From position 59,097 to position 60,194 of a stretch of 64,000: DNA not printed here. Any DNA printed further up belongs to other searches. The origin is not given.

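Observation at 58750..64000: MSHA-type pilus/secretin cluster with two paralogous T2SSB-domain proteins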

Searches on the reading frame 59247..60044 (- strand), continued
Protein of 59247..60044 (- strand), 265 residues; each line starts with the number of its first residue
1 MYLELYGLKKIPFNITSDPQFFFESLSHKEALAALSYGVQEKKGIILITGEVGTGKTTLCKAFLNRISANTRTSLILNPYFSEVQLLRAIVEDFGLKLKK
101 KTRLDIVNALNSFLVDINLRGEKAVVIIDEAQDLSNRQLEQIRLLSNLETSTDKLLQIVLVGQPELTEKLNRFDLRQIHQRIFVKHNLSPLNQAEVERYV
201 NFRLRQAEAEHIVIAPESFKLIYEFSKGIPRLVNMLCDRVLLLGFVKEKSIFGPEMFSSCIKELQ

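Call 81: search_protein_families(library=pfam, proteins=[L041:2821-3168:+, L041:5913-6968:+, L037:7644-8327:+, L038:6651-7262:+, L041:5001-5912:+, L041:3165-4985:+, L041:2103-2828:+, L041:476-1414:+], max_evalue=0.1)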
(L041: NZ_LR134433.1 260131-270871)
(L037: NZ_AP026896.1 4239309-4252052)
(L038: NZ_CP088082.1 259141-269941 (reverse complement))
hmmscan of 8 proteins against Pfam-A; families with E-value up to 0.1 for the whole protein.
L041:2821-3168:+ (115 aa): 3 families
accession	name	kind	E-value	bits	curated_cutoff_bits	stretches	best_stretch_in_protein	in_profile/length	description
PF16537.11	T2SSB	-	0.00015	21.8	28.4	1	64-104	17-58/60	Type II secretion system protein B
PF23862.1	CdsD_C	-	0.00028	21.3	27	1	67-103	18-54/56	CdsD C-terminal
PF23893.1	Y4YQ_C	-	0.1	12.9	27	0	53-104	1-53/53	Uncharacterised protein Y4YQ C-terminal domain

L041:5913-6968:+ (351 aa): 20 families
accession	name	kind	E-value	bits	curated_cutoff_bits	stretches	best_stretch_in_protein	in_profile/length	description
PF14559.12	TPR_19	-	2e-11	44.5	25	2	231-277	22-68/68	Tetratricopeptide repeat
PF12569.14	NatA_aux_su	-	9.9e-08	31.8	33.3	1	240-332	10-103/515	N-terminal acetyltransferase A, auxiliary subunit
PF13371.12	TPR_9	-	2.9e-05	24.4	35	1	206-260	1-55/73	Tetratricopeptide repeat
PF25058.1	ARM_TT21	-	4.3e-05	24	27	0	173-213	101-141/155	Tetratricopeptide repeat protein 21 ARM repeat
PF13428.12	TPR_14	-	0.00016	22.5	23.5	0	272-309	5-42/44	Tetratricopeptide repeat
PF13431.12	TPR_17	-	0.00024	21.6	24.4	0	294-322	5-33/34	Tetratricopeptide repeat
PF13432.12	TPR_16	-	0.00025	21.9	32.7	0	170-225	1-56/65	Tetratricopeptide repeat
PF12895.13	ANAPC3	-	0.0005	20.7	27.2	1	179-259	2-81/82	Anaphase-promoting complex, cyclosome, subunit 3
PF07719.23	TPR_2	-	0.00086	19.7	27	0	304-330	3-29/34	Tetratricopeptide repeat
PF20225.4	DUF6584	-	0.0016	19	27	1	167-220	4-57/171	Family of unknown function (DUF6584)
PF24575.1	TPR_Slam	-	0.0022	18.8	35.2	0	155-219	36-100/104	Surface lipoprotein assembly modifier, N-terminal TPR repeats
PF23240.1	HAT_PRP39_N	-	0.0042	17.6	27.7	1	170-238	17-86/168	PRP39 N-terminal HAT repeat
PF13181.12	TPR_8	-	0.0052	17.3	25.7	0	303-330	2-29/34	Tetratricopeptide repeat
PF13174.12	TPR_6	-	0.0067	17.5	26.3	0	240-260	6-26/33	Tetratricopeptide repeat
PF13429.12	TPR_15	-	0.017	15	26.2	1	209-324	155-270/280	Tetratricopeptide repeat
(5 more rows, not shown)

L037:7644-8327:+ (227 aa): 3 families
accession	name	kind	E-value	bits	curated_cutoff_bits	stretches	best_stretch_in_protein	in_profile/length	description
PF16537.11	T2SSB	-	3e-21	75.3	28.4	1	162-220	1-59/60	Type II secretion system protein B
PF23893.1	Y4YQ_C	-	0.0039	17.4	27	1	181-218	14-52/53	Uncharacterised protein Y4YQ C-terminal domain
PF11356.14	T2SSC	-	0.014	15.6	27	1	188-220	108-140/141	Type II secretion system protein C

L038:6651-7262:+ (203 aa): 2 families
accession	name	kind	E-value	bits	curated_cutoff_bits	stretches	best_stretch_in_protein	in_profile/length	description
PF16537.11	T2SSB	-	8.3e-16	57.8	28.4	1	147-201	4-58/60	Type II secretion system protein B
PF23893.1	Y4YQ_C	-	0.018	15.3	27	1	163-199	14-51/53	Uncharacterised protein Y4YQ C-terminal domain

L041:5001-5912:+ (303 aa): 14 families
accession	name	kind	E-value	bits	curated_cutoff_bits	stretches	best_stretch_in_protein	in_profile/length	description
PF13401.12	AAA_22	-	2.5e-29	102.7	27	1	41-168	3-127/130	AAA domain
PF13191.12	AAA_16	-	2e-08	35.4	32.6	1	31-156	11-164/167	AAA ATPase domain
PF00004.35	AAA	-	0.00027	21.8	21.2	1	48-183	3-127/131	ATPase family associated with various cellular activities (AAA)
PF13173.12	AAA_14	-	0.0026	18.2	27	1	48-193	7-124/129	AAA domain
PF07728.20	AAA_5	-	0.0027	18.1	22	1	48-143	4-86/139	AAA domain (dynein-related subfamily)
PF14532.12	Sigma54_activ_2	-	0.012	16.2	25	0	46-184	24-129/138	Sigma-54 interaction domain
PF20720.3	nSTAND3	-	0.017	15.3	27.2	1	41-76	15-51/155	Novel STAND NTPase 3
PF12775.13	AAA_7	-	0.017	15.1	25.8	1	35-76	25-67/181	P-loop containing dynein motor region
PF09848.15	SLFN-g3_helicase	-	0.021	14.6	24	1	48-137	6-93/354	Schlafen group 3, DNA/RNA helicase domain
PF13604.12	AAA_30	-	0.022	14.9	27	1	40-156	15-119/191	AAA domain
PF04851.21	ResIII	-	0.028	14.8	22.5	0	29-67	9-47/164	Type III restriction enzyme, res subunit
PF13245.12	AAA_19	-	0.044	14.4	25.1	0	45-158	13-122/134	AAA domain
PF01637.24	ATPase_2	-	0.068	13.4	33.2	0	31-160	7-152/225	ATPase domain predominantly from Archaea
PF16043.11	DUF4795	-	0.092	12.6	34.8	0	145-191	100-147/208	Domain of unknown function (DUF4795)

L041:3165-4985:+ (606 aa): 4 families
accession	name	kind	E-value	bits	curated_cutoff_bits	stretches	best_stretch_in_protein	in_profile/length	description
PF00263.26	Secretin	-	1.3e-36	126.2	27.5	1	370-552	1-168/169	Bacterial type II and III secretion system protein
PF07655.18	Secretin_N_2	-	3.3e-10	40.8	23.4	1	152-241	1-83/91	Secretin N-terminal domain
PF07660.19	STN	-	4.1e-05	23.7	28.4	1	101-137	2-41/52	Secretin and TonB N terminus short domain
PF03958.22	Secretin_N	-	0.0016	19.1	28.2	1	114-295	4-60/69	Bacterial type II/III secretion system short domain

L041:2103-2828:+ (241 aa): 1 family
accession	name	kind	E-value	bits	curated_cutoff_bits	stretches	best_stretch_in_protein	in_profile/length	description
PF04612.17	T2SSM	-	0.096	13.3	27.8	0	3-72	13-82/160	Type II secretion system (T2SS), protein M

L041:476-1414:+ (312 aa): 1 family
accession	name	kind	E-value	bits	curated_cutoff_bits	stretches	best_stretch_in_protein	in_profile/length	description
PF11104.14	PilM_2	-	0.0063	15.9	27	0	87-205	86-209/340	Type IV pilus assembly protein PilM;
